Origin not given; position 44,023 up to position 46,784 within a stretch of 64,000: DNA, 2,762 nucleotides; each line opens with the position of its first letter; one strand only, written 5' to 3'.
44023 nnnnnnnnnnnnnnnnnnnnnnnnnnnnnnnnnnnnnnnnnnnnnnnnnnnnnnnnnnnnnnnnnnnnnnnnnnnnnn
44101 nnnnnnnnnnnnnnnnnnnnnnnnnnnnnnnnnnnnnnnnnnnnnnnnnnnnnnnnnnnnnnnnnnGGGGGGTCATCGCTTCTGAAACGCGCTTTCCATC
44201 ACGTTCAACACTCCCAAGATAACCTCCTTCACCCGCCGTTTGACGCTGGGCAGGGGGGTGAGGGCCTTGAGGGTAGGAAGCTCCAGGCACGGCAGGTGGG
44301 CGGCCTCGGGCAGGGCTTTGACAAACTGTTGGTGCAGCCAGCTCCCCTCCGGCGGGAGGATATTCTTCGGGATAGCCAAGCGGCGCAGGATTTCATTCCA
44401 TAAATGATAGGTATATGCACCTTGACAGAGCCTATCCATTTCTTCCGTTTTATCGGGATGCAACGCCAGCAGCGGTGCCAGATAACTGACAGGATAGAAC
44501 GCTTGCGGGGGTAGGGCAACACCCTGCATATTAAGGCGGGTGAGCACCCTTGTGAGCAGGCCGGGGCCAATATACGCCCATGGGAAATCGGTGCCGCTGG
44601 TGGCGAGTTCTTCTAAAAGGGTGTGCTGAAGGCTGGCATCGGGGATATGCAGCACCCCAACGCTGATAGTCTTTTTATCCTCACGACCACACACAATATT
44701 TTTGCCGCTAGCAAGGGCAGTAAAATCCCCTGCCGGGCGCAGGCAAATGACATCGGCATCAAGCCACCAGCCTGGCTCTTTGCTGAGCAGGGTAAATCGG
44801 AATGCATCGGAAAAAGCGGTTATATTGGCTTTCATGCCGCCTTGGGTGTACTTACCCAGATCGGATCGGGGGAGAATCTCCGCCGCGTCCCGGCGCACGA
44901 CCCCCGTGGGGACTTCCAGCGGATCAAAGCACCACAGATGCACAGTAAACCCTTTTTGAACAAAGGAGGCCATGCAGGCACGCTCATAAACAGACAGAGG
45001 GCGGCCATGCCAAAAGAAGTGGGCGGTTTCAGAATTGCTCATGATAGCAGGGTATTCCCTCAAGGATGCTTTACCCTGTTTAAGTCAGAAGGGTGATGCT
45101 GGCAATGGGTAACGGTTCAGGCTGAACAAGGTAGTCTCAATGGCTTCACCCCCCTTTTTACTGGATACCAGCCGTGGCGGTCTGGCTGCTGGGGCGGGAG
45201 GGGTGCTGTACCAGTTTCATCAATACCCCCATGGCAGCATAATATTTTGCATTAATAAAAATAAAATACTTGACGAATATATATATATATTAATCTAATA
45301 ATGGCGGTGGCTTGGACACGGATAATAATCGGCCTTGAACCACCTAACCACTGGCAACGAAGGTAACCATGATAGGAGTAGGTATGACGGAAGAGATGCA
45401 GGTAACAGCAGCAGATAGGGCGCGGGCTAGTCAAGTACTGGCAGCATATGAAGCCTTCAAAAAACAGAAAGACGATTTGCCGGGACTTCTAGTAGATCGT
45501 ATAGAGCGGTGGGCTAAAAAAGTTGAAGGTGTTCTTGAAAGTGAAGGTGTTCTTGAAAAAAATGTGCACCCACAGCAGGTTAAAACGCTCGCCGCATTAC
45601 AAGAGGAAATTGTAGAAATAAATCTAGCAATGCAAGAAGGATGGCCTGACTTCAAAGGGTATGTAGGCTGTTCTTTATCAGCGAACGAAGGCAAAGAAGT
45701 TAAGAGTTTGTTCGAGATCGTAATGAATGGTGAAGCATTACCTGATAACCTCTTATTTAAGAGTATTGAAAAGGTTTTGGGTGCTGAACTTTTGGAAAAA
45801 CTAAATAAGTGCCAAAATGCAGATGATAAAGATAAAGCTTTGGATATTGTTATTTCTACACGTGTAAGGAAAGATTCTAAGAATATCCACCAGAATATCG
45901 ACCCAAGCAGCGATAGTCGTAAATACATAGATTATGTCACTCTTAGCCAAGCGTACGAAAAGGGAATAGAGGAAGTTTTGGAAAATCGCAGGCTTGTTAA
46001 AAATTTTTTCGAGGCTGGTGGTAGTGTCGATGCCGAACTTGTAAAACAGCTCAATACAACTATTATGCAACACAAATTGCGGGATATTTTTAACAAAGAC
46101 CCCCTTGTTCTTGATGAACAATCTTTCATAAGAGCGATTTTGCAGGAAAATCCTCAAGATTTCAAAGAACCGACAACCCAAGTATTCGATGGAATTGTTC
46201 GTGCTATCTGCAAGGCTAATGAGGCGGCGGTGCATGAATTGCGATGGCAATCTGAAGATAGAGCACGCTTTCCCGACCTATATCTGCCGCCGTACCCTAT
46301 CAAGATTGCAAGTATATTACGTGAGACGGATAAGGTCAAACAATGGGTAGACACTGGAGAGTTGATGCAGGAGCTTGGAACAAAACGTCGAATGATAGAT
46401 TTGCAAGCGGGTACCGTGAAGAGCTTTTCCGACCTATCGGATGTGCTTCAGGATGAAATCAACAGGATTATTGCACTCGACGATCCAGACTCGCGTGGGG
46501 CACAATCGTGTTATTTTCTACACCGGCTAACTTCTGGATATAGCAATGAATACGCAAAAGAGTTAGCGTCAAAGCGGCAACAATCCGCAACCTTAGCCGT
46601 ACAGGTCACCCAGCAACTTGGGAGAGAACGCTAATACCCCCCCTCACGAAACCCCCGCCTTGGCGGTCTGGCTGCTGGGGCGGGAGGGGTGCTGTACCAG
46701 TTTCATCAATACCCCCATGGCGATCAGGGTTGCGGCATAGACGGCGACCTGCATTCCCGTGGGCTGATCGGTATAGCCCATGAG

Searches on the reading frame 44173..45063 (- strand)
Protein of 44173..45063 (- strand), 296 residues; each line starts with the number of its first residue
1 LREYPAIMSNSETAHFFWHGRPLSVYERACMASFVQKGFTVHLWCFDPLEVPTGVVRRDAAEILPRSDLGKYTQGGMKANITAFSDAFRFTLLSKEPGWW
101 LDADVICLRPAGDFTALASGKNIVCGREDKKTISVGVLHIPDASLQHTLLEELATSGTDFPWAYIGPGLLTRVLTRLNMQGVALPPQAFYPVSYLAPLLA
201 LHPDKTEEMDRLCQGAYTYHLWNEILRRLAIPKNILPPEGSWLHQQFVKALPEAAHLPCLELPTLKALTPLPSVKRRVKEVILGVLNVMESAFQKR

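Call 8: search_protein_families(library=pfam, proteins=[window:44173-45063:-], max_evalue=0.01)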
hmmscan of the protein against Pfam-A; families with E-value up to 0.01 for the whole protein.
window:44173-45063:- (296 aa): 3 families
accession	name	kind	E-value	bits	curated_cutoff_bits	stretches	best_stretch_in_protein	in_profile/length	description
PF04572.17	Gb3_synth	-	4.5e-08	33.7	22.3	1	147-226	10-103/131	Alpha 1,4-glycosyltransferase conserved region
PF05704.18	Caps_synth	-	0.00011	22.1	24.5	1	64-110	95-139/278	Capsular polysaccharide synthesis protein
PF04488.21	Gly_transf_sug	-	0.0015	19.7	23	1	77-111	49-83/93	Glycosyltransferase sugar-binding region containing DXD motif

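Call 32: find_encoding_contigs(protein=window:44173-45042:-, flank=4000, max_places=10)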
Protein window:44173-45042:- (289 aa): no gene with exactly this product is on record in the collection.

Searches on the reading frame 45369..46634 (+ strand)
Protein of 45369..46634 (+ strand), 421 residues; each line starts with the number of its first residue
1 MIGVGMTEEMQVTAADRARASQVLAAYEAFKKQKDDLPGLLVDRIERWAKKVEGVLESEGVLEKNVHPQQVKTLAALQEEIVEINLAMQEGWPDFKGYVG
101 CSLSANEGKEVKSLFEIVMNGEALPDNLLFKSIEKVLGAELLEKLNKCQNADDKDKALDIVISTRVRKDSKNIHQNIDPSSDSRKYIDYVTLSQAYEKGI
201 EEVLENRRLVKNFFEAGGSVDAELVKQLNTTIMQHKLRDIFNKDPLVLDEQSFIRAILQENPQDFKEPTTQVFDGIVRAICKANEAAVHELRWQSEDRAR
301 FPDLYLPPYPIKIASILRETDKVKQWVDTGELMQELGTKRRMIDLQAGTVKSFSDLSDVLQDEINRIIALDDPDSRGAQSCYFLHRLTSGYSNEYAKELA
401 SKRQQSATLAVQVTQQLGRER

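Call 8: search_protein_families(library=pfam, proteins=[window:45369-46634:+], max_evalue=0.01)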
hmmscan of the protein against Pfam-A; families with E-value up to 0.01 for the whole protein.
window:45369-46634:+ (421 aa): 0 families

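Call 9: find_encoding_contigs(protein=window:45369-46634:+, flank=3000, max_places=10)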
Protein window:45369-46634:+ (421 aa): 1 contig read that carries it; 1 place shown.
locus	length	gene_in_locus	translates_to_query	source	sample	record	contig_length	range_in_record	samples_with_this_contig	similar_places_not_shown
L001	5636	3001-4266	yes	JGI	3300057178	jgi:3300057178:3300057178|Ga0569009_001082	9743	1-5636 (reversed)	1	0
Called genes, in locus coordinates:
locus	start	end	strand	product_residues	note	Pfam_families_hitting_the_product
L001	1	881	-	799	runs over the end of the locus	PF05170:AsmA, PF05359:DUF748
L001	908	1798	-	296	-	PF01479:S4, PF00849:PseudoU_synth_2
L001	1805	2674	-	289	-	PF04572:Gb3_synth (weak)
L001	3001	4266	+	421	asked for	-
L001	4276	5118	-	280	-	PF03239:FTR1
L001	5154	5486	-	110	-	PF13473:Cupredoxin_1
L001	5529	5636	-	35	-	?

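Call 10: find_homologous_proteins(query=window:45369-46634:+)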
Query window:45369-46634:+ (421 aa): 1 proteins with E <= 0.001 among 8000 candidates.
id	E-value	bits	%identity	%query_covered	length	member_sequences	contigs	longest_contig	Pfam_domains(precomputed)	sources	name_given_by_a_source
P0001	8.3e-270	913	100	99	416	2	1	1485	-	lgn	-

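Call 11: find_encoding_contigs(protein=P0001, flank=3000, max_places=10)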
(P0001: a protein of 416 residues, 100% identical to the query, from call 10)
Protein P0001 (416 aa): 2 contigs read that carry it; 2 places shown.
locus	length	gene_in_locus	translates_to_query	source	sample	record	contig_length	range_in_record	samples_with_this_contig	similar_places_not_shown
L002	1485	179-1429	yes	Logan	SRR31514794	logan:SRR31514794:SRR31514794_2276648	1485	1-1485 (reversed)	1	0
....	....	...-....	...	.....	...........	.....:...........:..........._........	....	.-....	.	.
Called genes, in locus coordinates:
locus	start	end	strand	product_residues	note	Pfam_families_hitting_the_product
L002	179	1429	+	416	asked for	-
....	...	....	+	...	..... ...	-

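Call 26: search_protein_families(library=phrogs, proteins=[window:45384-46634:+], max_evalue=1)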
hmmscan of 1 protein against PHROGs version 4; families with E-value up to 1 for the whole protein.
window:45384-46634:+ (416 aa): 5 families
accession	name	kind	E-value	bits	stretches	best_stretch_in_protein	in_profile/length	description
phrog_12210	-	unknown function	0.0052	17.7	1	387-410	13-36/51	-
phrog_17775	-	unknown function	0.074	14.1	0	317-366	88-137/163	-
phrog_12659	-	unknown function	0.091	13.8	1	157-199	51-93/99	-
phrog_16096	-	unknown function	0.13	13.3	1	219-251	5-40/77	-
phrog_17120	-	unknown function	0.25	12.4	0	130-185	133-189/191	-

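Call 27: search_protein_families(library=ncbifam, proteins=[window:45384-46634:+], max_evalue=1)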
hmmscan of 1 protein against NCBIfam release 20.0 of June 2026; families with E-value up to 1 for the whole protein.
window:45384-46634:+ (416 aa): 1 family
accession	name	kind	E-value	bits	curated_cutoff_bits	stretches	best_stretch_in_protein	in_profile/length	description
NF004078.0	PRK05583.1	equivalog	0.022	14.9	77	1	125-172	8-54/104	ribosomal protein L7Ae family protein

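Call 28: search_protein_families(library=padloc, proteins=[window:45384-46634:+], max_evalue=1)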
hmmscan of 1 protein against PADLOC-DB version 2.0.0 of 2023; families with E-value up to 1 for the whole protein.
window:45384-46634:+ (416 aa): 0 families

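Call 33: search_protein_representatives(protein=window:45384-46634:+)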
Query: 416 residues. Proteins with E-value up to 0.001 (for the whole library): 1; up to 1e-10: 1; up to 1e-30: 1. The best 1 are listed.
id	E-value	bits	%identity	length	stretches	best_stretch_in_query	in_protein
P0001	2.4e-270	912.8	100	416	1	1-416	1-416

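Call 34: predict_structure(protein=window:45384-46634:+)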
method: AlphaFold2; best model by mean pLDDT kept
length: 416 residues; sequences in the alignment: 1
mean_pLDDT: 43.8   pTM: 0.27
mean pLDDT of the five models: 43.8, 41.0, 40.0, 38.8, 38.5
residues with pLDDT >= 90: 0; 70-90: 56; 50-70: 27; < 50: 333
segments of 3 or more residues with pLDDT < 50: 85-360, 362-416
pLDDT, mean of each block of 10 residues (from residue 1): 70 82 81 64 84 62 76 73 46 34 36 32 33 37 37 34 33 34 32 37 37 38 40 34 34 37 37 37 31 31 31 37 38 32 35 45 45 42 39 41 42 37
secondary structure, 60 per line:
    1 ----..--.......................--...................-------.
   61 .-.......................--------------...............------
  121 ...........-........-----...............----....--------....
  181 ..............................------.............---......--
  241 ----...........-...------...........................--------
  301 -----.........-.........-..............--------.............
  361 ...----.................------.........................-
elements in order: H9-31 H34-52 H63-85 H100-114 H121-131 H133-140 H146-160 H165-168 H177-210 H217-229 H233-238 H245-255 H266-292 H306-314 H316-324 H326-339 H348-363 H368-384 H391-415

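Call 45: find_encoding_contigs(protein=P0005, flank=4000, max_places=10)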
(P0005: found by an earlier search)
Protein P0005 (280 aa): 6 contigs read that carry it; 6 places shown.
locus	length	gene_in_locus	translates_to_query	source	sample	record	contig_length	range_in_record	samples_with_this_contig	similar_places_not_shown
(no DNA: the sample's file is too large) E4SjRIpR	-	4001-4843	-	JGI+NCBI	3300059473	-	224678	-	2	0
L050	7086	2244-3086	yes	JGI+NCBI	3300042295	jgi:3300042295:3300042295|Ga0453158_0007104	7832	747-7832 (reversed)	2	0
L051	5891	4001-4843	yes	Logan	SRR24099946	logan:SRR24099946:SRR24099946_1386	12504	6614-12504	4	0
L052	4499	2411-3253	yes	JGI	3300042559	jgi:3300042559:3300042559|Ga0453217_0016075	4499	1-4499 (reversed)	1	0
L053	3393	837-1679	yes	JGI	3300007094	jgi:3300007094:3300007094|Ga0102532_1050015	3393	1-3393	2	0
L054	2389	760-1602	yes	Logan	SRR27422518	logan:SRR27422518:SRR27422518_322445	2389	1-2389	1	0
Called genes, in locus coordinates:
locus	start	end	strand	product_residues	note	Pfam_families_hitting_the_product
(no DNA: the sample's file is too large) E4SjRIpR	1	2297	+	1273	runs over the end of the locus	-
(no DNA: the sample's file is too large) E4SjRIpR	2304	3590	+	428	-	PF13241:NAD_binding_7, PF14824:Sirohm_synth_M, PF10414:CysG_dimeriser, PF00590:TP_methylase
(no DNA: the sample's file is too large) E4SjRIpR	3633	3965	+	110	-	PF13473:Cupredoxin_1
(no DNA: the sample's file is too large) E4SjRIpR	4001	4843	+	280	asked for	PF03239:FTR1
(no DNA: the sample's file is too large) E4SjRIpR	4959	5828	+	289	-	PF04572:Gb3_synth (weak)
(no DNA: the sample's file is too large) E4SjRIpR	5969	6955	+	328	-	PF01073:3Beta_HSD, PF01370:Epimerase, PF05368:NmrA (weak), PF07993:NAD_binding_4, PF13460:NAD_binding_10, PF16363:GDP_Man_Dehyd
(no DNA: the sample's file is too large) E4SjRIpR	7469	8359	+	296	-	PF01479:S4 (weak), PF00849:PseudoU_synth_2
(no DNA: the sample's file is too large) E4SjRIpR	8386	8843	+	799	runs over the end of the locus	PF05170:AsmA, PF05359:DUF748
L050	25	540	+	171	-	-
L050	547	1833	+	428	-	PF13241:NAD_binding_7, PF14824:Sirohm_synth_M, PF10414:CysG_dimeriser, PF00590:TP_methylase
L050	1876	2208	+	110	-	PF13473:Cupredoxin_1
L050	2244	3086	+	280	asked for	PF03239:FTR1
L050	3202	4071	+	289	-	PF04572:Gb3_synth (weak)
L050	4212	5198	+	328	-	PF01073:3Beta_HSD, PF01370:Epimerase, PF05368:NmrA (weak), PF07993:NAD_binding_4, PF13460:NAD_binding_10, PF16363:GDP_Man_Dehyd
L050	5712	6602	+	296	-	PF01479:S4 (weak), PF00849:PseudoU_synth_2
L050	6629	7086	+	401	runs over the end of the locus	?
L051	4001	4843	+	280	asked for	PF03239:FTR1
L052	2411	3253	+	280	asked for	PF03239:FTR1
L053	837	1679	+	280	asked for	PF03239:FTR1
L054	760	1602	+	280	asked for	PF03239:FTR1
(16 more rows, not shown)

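Call 46: find_encoding_contigs(protein=P0004, flank=4000, max_places=10)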
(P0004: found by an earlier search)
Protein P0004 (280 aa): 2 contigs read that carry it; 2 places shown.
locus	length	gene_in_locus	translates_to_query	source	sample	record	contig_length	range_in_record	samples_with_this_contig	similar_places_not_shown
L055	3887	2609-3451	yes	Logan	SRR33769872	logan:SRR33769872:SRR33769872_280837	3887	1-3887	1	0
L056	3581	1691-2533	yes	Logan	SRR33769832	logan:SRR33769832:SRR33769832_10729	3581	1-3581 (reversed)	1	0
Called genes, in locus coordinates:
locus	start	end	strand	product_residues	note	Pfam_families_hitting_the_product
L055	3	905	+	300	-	?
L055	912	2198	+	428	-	PF13241:NAD_binding_7, PF14824:Sirohm_synth_M, PF10414:CysG_dimeriser, PF00590:TP_methylase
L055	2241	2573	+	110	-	PF13473:Cupredoxin_1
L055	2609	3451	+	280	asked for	PF03239:FTR1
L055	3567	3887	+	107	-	?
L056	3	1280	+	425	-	?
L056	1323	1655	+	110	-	PF13473:Cupredoxin_1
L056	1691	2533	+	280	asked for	PF03239:FTR1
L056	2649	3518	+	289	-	PF04572:Gb3_synth (weak)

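Call 48: find_related_loci(query=window:45384-46634:+, collection=viral_contigs, flank=5000)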
Query window:45384-46634:+ (416 aa) in viral_contigs; peptide patterns used: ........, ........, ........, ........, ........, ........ (x = any residue, [..] = any of these).
3 stretches matched a pattern, but none encodes a relative of the query by tblastn (E <= 1e-3).

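Call 57: search_dna_similar(query=window:45384-46634:+, collection=plasmids, mode=protein, max_evalue=0.001, max_rows=10)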
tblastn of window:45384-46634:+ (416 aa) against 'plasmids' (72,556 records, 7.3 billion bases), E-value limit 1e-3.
No match.

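Call 58: search_dna_similar(query=window:45384-46634:+, collection=phages, mode=protein, max_evalue=0.001, max_rows=10)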
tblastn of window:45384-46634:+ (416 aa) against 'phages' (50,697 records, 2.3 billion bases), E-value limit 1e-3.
No match.
